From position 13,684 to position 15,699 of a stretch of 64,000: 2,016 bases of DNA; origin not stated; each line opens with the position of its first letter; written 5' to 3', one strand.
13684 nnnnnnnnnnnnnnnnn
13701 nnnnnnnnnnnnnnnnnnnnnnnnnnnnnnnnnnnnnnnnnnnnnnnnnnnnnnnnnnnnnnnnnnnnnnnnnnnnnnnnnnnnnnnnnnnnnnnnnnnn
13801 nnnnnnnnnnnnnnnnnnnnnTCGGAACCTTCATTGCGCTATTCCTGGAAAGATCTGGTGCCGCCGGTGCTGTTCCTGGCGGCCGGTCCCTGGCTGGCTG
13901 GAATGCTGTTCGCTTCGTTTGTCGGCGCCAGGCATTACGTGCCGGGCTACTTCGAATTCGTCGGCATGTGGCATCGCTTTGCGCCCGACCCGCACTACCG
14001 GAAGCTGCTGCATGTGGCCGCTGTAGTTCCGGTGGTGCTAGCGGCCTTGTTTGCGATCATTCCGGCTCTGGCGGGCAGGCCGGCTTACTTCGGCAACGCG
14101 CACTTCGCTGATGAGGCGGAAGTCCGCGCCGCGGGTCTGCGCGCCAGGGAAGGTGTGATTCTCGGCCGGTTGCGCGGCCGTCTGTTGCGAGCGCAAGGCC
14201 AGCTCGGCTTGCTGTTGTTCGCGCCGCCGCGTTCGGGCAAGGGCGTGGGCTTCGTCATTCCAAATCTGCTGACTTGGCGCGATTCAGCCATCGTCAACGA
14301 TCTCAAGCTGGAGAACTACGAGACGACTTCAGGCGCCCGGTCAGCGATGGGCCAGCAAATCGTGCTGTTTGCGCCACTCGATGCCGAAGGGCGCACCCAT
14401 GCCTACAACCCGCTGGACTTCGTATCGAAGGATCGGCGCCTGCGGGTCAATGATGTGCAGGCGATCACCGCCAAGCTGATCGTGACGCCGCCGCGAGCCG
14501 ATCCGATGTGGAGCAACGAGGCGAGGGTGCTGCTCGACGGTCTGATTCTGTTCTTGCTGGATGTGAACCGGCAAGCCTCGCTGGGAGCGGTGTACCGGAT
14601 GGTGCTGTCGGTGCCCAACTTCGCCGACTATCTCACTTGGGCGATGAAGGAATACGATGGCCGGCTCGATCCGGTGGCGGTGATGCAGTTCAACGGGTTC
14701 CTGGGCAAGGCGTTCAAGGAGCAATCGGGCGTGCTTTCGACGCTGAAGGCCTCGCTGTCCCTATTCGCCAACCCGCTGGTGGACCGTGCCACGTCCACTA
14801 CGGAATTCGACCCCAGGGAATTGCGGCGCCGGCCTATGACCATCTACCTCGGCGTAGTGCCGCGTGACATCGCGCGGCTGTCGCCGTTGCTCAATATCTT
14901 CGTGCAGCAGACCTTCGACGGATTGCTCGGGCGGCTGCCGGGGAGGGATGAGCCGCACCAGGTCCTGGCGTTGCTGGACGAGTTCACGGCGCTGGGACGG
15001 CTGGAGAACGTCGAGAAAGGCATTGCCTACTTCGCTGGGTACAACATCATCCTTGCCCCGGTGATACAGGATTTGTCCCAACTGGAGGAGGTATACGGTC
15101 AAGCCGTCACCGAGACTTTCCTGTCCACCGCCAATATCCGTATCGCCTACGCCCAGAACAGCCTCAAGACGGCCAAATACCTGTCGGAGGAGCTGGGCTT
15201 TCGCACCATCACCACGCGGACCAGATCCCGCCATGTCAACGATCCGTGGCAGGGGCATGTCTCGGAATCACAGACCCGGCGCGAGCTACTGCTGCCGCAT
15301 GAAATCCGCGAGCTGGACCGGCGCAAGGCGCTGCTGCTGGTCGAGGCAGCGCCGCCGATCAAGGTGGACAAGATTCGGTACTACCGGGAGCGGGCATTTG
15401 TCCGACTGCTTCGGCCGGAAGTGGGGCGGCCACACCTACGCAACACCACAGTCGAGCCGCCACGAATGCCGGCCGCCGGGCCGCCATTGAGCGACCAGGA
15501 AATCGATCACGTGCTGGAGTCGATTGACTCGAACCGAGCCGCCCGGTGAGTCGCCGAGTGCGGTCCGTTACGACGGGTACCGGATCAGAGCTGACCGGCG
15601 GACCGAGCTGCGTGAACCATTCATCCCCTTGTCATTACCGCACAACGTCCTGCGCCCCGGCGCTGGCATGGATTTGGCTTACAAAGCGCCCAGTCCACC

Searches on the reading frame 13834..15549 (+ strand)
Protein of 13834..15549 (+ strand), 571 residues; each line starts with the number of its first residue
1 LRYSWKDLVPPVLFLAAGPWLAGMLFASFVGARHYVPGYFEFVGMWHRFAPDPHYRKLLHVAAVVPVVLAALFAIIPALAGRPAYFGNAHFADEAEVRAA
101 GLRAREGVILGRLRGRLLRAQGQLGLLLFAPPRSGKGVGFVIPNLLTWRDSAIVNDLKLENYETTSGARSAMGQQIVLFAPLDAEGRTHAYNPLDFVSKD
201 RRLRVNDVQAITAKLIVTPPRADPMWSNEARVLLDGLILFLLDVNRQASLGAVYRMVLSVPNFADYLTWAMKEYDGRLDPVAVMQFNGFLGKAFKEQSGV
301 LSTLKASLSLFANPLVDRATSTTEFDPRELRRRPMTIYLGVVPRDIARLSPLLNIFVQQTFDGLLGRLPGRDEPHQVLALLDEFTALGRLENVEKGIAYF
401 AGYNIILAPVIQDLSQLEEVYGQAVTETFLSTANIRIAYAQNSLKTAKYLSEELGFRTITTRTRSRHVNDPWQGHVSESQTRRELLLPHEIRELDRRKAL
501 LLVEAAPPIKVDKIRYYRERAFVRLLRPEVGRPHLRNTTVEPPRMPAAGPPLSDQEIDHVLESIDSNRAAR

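Call 66: search_protein_families(library=pfam, proteins=[window:13834-15549:+], max_evalue=0.00001)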
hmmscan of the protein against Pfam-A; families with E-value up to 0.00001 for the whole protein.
window:13834-15549:+ (571 aa): 3 families
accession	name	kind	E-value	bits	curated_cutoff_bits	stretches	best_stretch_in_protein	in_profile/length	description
PF02534.20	T4SS-DNA_transf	-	2.3e-100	337.1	20.1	1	92-522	3-451/468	Type IV secretory system Conjugative DNA transfer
PF12696.13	TraG-D_C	-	3e-28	98.7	22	1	377-495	2-125/126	TraM recognition site of TraD and TraG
PF10412.15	TrwB_AAD_bind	-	6.3e-24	85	20.5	1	174-506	63-378/387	Type IV secretion-system coupling protein DNA-binding domain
